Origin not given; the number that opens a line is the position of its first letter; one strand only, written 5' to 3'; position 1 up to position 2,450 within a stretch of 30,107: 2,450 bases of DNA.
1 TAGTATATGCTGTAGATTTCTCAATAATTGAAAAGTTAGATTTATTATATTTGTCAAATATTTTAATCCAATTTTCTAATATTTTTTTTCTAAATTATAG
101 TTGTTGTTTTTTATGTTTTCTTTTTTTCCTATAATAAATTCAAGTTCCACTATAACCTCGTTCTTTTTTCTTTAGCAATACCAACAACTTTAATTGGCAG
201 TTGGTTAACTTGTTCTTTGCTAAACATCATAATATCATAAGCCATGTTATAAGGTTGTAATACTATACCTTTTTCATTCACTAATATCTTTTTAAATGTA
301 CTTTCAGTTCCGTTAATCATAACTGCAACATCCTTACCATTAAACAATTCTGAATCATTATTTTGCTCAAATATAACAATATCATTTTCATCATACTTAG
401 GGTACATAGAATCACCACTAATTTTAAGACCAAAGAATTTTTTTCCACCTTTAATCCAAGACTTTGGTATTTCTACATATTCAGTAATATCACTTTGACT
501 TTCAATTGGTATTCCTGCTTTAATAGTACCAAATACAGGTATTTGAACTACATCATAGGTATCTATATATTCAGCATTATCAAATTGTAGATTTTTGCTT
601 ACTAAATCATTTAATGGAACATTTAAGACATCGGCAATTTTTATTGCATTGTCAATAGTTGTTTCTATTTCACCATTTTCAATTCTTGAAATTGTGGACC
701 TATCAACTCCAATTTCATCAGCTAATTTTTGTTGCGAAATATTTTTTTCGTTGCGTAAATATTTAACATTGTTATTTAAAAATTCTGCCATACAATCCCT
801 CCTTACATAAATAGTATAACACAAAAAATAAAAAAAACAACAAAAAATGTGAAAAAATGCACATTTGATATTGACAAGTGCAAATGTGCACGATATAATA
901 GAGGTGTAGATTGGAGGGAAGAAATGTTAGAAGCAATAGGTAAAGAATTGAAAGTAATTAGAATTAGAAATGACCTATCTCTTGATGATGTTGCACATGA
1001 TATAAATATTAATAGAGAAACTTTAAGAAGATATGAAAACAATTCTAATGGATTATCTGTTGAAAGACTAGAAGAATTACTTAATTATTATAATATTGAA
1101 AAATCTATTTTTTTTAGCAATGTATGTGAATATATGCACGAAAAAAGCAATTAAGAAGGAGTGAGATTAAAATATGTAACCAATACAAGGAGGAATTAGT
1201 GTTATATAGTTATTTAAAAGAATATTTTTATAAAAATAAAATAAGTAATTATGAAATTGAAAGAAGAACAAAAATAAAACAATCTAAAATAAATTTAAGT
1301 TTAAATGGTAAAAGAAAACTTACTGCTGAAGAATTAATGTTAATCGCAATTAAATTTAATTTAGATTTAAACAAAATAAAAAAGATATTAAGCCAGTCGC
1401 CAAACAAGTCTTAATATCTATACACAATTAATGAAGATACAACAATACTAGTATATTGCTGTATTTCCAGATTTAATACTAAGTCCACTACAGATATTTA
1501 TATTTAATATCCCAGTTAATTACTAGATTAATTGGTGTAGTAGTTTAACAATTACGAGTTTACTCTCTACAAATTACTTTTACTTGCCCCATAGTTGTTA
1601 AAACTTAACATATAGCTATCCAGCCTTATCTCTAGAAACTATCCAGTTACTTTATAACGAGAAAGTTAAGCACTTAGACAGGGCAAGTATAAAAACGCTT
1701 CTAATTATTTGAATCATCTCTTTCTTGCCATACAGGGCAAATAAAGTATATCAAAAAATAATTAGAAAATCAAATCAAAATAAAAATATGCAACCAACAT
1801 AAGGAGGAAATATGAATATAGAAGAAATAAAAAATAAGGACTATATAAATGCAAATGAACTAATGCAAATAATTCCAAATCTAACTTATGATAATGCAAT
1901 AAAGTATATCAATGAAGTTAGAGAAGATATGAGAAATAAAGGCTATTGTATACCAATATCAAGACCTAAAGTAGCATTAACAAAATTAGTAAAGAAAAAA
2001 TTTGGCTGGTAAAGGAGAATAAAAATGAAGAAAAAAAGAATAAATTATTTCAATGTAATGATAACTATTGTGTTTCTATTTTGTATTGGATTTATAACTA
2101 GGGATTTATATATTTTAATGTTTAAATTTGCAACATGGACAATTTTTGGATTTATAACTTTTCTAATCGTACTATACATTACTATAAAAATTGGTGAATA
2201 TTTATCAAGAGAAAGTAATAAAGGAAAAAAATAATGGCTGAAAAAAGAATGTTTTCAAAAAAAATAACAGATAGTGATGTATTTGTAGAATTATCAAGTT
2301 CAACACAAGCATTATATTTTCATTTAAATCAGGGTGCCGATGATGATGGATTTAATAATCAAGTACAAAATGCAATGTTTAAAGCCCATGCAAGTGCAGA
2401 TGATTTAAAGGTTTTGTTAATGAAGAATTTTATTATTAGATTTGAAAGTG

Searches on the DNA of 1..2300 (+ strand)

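Call 12: search_dna_similar(query=window:1-2300:+, collection=phages, mode=distant, max_rows=20)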
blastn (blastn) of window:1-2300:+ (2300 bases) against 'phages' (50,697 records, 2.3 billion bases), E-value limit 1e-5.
No match.

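Call 86: search_rna_families(source=window, start=1380, end=1830, threshold=evalue, max_evalue=5)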
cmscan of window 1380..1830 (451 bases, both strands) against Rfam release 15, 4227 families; matches with E-value up to 5: 3.
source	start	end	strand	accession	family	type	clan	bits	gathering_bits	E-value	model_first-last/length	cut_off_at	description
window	1512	1609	-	RF03040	PGK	Cis-reg;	-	31.3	50.8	0.065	1-92/92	no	PGK RNA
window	1703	1779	-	RF02720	sca_ncR21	Gene; snRNA; snoRNA; scaRNA;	-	17.8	113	3.2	1-113/113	no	Small Cajal body specific RNA ncR21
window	1426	1498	+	RF00086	SNORD27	Gene; snRNA; snoRNA; CD-box;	-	17.7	52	3.3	1-71/71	no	Small nucleolar RNA SNORD27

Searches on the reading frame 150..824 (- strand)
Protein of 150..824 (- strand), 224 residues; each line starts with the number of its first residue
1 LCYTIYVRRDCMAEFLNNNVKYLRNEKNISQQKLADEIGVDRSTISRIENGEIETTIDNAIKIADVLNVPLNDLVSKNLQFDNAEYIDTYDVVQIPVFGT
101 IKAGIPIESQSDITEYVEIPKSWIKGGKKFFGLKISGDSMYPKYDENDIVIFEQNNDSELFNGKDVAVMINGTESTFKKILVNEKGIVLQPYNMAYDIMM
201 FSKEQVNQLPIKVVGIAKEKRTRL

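Call 13: search_protein_families(library=pfam, proteins=[window:150-824:-], max_evalue=0.01)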
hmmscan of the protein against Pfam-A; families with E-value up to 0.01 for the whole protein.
window:150-824:- (224 aa): 9 families
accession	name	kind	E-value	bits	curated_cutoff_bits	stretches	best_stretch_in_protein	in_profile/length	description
PF00717.28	Peptidase_S24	-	2.1e-23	82.7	23.3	1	96-206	1-109/116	Peptidase S24-like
PF01381.28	HTH_3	-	7.8e-20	71.1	23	1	20-74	1-55/55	Helix-turn-helix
PF12844.13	HTH_19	-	1.8e-12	47.4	30.2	1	18-77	2-61/64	Helix-turn-helix domain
PF13443.12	HTH_26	-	8.4e-09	36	22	1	21-75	3-58/63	Cro/C1-type HTH DNA-binding domain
PF13560.12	HTH_31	-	5.9e-08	33.3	27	1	23-71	9-58/64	Helix-turn-helix domain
PF07022.19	Phage_CI_repr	-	0.00013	22.7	22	1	30-77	14-60/65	Bacteriophage CI repressor helix-turn-helix domain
PF08279.18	HTH_11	-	0.00027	21.2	25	1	20-47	6-34/55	HTH domain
PF01047.28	MarR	-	0.0023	18.2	24.6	1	23-48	12-37/59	MarR family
PF13412.12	HTH_24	-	0.0075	16.3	21.9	0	21-47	10-36/48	Winged helix-turn-helix DNA-binding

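Call 49: find_related_loci(query=window:150-791:-, collection=viral_contigs, flank=4000)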
Query window:150-791:- (213 aa) in viral_contigs; peptide patterns used: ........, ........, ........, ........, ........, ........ (x = any residue, [..] = any of these).
15 stretches matched a pattern; 12 encode a relative of the query (tblastn E <= 1e-3); 12 distinct loci.
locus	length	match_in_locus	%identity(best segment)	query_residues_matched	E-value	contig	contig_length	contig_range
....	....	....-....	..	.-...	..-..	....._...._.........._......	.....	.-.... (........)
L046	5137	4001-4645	52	3-213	2e-70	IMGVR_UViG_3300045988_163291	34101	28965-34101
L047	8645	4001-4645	54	1-210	2e-70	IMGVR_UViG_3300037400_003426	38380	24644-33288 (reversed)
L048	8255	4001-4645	52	3-213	1e-69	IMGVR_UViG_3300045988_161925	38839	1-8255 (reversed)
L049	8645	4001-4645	49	3-213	2e-64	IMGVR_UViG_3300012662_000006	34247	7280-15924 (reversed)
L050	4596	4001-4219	74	1-73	2e-30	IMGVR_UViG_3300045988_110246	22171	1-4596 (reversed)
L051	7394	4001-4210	74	1-70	8e-30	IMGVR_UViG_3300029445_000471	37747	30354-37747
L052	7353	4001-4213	72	1-71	2e-28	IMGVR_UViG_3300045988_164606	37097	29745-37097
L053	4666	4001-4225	67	1-75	3e-28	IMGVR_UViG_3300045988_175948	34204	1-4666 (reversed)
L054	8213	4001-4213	70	1-71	1e-26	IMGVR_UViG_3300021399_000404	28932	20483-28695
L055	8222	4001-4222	64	1-73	2e-25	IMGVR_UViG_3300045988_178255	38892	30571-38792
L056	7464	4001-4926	66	1-75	3e-25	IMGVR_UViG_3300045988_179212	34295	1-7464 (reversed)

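Call 51: find_related_loci(query=window:150-791:-, collection=metagenome_contigs, flank=4000)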
Query window:150-791:- (213 aa) in metagenome_contigs; peptide patterns used: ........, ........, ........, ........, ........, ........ (x = any residue, [..] = any of these).
150 stretches matched a pattern; 16 encode a relative of the query (tblastn E <= 1e-3); 16 distinct loci.
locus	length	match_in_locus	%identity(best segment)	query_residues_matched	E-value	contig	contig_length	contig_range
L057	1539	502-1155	62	1-213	4e-94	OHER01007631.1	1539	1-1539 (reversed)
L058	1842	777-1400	64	7-213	1e-91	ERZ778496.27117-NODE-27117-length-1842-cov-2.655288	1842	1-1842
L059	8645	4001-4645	60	4-213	7e-75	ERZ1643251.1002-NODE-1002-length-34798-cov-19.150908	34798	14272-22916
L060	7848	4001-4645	52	3-213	1e-69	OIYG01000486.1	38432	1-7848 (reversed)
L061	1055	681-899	74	1-73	2e-31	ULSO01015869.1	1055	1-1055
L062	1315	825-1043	74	1-73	4e-31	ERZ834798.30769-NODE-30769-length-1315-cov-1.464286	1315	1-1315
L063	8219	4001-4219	73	1-73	1e-30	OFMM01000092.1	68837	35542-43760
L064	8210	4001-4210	74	1-70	6e-30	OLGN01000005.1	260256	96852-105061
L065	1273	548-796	64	1-82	2e-29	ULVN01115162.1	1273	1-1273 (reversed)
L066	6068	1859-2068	71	1-70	7e-28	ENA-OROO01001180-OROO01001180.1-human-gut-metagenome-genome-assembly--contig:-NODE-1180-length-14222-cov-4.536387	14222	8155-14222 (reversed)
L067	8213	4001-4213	70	1-71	3e-27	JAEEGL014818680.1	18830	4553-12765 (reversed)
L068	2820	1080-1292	70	1-71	8e-27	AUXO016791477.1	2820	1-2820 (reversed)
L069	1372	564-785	64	1-73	7e-26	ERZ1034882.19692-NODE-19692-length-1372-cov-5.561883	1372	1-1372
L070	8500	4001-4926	66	1-75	3e-25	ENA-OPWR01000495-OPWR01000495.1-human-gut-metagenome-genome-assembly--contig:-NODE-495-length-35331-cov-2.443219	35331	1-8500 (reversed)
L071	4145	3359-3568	66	1-70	2e-25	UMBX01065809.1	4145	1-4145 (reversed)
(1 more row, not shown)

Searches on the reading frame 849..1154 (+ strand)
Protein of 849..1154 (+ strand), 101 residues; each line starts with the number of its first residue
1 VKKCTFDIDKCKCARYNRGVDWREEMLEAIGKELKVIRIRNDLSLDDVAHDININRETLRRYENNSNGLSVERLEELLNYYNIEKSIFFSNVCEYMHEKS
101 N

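Call 13: search_protein_families(library=pfam, proteins=[window:849-1154:+], max_evalue=0.01)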
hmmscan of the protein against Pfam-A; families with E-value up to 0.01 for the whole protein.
window:849-1154:+ (101 aa): 5 families
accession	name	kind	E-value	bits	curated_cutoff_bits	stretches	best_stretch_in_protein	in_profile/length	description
PF01381.28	HTH_3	-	4.8e-09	36.5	23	1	34-84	1-51/55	Helix-turn-helix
PF12844.13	HTH_19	-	3.2e-07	30.6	30.2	1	31-89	1-59/64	Helix-turn-helix domain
PF13560.12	HTH_31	-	2.4e-06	28.2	27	1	30-82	2-55/64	Helix-turn-helix domain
PF13443.12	HTH_26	-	9.5e-06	26.2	22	1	34-83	2-52/63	Cro/C1-type HTH DNA-binding domain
PF13413.12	HTH_25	-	0.0069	16.6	24.6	0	34-65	2-33/62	Helix-turn-helix domain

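Call 26: search_protein_families(library=phrogs, proteins=[window:849-1154:+], max_evalue=0.01)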
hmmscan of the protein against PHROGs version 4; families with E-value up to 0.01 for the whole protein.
window:849-1154:+ (101 aa): 7 families
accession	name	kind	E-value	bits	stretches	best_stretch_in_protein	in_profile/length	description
phrog_2439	-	transcription regulation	2.6e-10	40.7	1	27-99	5-76/367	transcriptional regulator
phrog_8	-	transcription regulation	4.1e-09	37.4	1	24-83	71-130/346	transcriptional regulator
phrog_3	-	transcription regulation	4.7e-09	37.5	1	11-95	71-153/430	transcriptional repressor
phrog_2967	-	transcription regulation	2.1e-06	28.5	1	27-89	8-70/225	transcriptional regulator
phrog_9908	-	DNA, RNA and nucleotide metabolism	0.00018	21.8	1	30-85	14-69/282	DNA binding protein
phrog_1373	-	transcription regulation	0.0011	19.9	1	26-85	61-119/166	transcriptional regulator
phrog_4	-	transcription regulation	0.0013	18.8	1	26-86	133-189/400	transcriptional repressor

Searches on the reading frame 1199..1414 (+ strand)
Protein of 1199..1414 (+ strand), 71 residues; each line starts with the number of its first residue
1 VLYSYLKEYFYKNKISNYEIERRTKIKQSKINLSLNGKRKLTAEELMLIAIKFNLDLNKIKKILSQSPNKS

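Call 13: search_protein_families(library=pfam, proteins=[window:1199-1414:+], max_evalue=0.01)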
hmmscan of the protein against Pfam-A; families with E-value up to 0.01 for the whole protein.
window:1199-1414:+ (71 aa): 2 families
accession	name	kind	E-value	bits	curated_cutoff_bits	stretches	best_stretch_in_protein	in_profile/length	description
PF01381.28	HTH_3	-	0.0034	17.8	23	1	12-58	7-53/55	Helix-turn-helix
PF13443.12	HTH_26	-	0.0042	17.7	22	1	7-55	3-52/63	Cro/C1-type HTH DNA-binding domain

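Call 26: search_protein_families(library=phrogs, proteins=[window:1199-1414:+], max_evalue=0.01)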
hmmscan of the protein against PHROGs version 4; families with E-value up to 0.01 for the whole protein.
window:1199-1414:+ (71 aa): 2 families
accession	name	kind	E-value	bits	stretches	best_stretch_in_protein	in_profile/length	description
phrog_4583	-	transcription regulation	1.2e-05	26.3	1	10-58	19-67/81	transcriptional repressor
phrog_3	-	transcription regulation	0.00063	20.6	1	1-63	88-148/430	transcriptional repressor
